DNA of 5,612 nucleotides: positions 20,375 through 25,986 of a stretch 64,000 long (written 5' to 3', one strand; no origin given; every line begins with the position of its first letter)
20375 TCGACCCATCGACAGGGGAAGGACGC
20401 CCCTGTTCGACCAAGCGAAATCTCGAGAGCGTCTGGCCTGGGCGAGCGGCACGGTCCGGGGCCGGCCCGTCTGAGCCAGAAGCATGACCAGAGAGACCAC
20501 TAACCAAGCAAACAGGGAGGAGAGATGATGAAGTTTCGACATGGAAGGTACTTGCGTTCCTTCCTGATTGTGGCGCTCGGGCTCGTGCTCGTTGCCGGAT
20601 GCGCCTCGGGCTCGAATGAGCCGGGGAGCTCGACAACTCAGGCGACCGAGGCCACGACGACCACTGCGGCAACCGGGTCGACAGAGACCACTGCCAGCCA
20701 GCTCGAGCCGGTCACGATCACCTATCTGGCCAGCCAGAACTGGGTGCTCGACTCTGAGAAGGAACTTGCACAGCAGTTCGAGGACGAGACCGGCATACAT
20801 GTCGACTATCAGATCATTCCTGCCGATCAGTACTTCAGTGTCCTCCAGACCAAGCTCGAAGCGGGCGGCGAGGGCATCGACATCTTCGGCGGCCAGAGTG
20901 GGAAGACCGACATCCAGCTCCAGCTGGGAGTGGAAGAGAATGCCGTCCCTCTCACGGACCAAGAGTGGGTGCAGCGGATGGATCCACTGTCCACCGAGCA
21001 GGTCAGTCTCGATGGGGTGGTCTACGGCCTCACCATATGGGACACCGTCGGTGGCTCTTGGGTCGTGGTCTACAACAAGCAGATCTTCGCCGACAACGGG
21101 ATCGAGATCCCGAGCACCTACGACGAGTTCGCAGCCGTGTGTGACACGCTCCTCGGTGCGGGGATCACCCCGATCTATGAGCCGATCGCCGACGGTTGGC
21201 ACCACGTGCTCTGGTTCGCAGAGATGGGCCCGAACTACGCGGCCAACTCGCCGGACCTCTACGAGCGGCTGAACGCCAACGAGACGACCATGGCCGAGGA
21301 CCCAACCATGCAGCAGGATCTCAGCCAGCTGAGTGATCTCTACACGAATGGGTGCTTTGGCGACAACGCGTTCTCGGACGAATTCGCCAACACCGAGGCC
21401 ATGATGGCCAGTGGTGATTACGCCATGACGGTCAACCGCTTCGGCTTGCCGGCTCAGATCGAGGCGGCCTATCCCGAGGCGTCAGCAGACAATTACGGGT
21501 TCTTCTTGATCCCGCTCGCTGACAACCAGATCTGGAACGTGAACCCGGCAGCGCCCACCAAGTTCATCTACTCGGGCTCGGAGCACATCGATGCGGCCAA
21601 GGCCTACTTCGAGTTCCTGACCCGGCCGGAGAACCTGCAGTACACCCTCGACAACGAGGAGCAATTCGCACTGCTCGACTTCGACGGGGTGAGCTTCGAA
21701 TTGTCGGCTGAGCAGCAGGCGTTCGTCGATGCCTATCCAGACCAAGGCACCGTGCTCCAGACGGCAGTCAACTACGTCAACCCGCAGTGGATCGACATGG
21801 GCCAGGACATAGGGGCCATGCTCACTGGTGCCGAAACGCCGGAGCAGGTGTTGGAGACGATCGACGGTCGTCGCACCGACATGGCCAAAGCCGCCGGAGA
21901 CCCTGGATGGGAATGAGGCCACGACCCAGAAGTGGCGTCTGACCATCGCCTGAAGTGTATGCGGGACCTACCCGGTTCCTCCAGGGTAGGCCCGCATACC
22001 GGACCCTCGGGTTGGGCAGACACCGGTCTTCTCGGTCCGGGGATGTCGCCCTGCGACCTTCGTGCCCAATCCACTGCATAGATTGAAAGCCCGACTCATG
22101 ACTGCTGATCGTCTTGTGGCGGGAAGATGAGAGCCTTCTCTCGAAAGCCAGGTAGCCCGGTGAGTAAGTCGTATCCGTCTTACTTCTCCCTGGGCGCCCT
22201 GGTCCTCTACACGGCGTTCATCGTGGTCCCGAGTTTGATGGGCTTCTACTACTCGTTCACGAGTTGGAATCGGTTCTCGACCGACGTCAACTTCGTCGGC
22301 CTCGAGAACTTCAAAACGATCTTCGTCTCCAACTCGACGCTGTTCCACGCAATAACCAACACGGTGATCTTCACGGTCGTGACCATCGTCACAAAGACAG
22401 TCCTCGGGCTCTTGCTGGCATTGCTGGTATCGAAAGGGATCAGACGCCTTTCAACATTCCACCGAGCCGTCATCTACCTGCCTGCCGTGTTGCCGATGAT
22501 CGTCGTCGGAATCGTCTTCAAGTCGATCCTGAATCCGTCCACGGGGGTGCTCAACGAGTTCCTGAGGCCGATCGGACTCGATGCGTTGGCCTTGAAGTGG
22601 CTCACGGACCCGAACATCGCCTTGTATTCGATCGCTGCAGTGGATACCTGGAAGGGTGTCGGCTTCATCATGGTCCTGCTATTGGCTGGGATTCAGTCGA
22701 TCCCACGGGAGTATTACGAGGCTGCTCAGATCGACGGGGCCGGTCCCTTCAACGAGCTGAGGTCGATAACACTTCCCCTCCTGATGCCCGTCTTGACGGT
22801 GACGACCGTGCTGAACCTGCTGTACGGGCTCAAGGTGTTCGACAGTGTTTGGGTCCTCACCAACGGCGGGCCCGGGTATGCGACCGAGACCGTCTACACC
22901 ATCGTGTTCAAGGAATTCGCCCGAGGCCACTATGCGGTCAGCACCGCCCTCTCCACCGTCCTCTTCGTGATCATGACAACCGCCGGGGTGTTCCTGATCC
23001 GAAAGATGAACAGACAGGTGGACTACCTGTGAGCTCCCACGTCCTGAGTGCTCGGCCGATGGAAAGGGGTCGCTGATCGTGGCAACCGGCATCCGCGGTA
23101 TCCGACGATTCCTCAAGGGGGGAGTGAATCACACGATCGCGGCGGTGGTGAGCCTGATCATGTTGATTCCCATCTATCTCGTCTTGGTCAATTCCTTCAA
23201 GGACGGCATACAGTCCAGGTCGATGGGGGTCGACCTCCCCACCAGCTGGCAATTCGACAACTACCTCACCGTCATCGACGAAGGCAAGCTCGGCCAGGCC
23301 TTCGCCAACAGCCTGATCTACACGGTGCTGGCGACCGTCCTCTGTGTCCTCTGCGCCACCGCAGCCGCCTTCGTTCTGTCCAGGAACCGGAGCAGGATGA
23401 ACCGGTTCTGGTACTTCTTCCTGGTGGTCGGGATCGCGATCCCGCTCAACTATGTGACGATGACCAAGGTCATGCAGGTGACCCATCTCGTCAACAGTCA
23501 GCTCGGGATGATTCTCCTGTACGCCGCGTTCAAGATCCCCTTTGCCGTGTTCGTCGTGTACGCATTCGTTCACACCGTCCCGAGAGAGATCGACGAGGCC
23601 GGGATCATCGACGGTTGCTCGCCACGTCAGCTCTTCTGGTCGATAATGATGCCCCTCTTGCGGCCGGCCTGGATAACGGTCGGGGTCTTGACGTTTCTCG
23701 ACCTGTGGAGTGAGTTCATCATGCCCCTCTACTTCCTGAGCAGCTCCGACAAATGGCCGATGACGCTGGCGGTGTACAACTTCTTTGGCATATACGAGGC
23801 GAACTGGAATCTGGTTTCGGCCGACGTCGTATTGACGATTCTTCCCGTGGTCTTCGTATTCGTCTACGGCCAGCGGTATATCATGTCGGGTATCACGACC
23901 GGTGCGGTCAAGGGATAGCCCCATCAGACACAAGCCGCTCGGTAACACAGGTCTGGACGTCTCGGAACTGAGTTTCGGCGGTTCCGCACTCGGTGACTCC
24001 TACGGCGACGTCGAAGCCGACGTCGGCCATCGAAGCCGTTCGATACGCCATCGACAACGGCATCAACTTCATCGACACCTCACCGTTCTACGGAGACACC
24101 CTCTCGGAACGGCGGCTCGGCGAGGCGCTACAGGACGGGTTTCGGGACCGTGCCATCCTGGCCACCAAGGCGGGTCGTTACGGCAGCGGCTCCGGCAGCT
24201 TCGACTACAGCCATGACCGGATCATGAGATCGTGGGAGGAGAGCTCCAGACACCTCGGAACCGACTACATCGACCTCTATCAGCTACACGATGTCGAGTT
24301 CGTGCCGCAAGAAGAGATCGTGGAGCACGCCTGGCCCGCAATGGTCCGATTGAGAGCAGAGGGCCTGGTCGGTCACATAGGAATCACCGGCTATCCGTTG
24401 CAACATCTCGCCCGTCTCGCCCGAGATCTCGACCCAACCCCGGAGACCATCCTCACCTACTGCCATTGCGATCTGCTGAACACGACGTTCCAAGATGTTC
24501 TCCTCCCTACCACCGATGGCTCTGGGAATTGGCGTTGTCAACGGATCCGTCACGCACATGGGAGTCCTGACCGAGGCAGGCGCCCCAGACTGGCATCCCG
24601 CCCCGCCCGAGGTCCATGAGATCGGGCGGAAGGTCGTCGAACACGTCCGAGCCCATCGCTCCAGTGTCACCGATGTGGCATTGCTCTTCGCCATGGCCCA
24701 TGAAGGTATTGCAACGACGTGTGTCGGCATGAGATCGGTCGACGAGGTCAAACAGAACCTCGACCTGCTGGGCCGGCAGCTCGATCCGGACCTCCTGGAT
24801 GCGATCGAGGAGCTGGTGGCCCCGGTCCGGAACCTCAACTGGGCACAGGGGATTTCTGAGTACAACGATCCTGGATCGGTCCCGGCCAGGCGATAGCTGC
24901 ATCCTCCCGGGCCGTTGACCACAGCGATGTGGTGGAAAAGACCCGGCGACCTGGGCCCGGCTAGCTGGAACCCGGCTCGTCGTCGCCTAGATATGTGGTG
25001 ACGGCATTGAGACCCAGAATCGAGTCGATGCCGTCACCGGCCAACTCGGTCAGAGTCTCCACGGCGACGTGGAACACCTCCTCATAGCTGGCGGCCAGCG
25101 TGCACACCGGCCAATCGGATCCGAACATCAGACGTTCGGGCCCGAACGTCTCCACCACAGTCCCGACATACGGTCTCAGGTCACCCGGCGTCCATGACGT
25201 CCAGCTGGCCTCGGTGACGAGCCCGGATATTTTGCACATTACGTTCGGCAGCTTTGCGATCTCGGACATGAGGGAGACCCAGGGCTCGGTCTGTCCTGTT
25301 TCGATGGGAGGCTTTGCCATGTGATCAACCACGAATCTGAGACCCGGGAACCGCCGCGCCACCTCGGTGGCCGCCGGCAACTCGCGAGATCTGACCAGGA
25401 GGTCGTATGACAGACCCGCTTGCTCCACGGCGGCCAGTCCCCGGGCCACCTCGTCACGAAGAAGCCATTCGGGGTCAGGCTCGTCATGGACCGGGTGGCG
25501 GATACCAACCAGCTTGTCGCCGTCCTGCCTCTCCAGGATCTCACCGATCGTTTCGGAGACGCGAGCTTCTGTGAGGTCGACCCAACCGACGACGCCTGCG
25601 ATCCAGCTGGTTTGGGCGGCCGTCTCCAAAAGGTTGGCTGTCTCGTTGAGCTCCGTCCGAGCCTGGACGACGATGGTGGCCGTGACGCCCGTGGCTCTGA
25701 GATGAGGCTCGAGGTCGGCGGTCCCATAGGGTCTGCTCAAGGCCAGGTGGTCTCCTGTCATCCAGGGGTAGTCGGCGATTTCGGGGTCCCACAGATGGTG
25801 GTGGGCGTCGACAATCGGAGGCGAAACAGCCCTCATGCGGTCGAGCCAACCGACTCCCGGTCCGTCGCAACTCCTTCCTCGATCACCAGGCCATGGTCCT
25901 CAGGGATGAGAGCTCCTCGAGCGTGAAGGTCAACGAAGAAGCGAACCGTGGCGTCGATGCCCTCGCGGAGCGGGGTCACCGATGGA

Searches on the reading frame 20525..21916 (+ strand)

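Call 59: search_protein_families(library=pfam, proteins=[window:20525-21916:+], max_evalue=0.001)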
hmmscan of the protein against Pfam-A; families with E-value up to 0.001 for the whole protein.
window:20525-21916:+ (463 aa): 3 families
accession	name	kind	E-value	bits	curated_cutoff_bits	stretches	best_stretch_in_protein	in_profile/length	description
PF01547.30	SBP_bac_1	-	2.2e-21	77.6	26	1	77-370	9-305/307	Bacterial extracellular solute-binding protein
PF13416.11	SBP_bac_8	-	8.4e-16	59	27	1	80-374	1-252/279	Bacterial extracellular solute-binding protein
PF21827.1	New_glue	-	0.00045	20.4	31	1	14-58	8-54/94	New glue protein family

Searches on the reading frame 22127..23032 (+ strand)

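Call 59: search_protein_families(library=pfam, proteins=[window:22127-23032:+], max_evalue=0.001)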
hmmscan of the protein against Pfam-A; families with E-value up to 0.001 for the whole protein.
window:22127-23032:+ (301 aa): 1 family
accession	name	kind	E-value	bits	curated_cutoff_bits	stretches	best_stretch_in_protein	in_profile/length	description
PF00528.27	BPD_transp_1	-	1.6e-16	61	26.4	1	92-293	3-181/184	Binding-protein-dependent transport system inner membrane component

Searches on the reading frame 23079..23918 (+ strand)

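Call 59: search_protein_families(library=pfam, proteins=[window:23079-23918:+], max_evalue=0.001)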
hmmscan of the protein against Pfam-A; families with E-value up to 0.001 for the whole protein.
window:23079-23918:+ (279 aa): 1 family
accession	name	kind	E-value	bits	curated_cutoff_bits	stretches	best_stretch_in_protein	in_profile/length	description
PF00528.27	BPD_transp_1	-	4.7e-14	53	26.4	1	95-267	7-177/184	Binding-protein-dependent transport system inner membrane component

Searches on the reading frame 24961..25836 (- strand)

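Call 58: search_protein_families(library=pfam, proteins=[window:24961-25836:-], max_evalue=0.001)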
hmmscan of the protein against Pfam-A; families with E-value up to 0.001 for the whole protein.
window:24961-25836:- (291 aa): 1 family
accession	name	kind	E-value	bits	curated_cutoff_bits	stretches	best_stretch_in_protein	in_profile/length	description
PF04909.20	Amidohydro_2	-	1e-52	180.1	26.4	1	9-282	1-287/289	Amidohydrolase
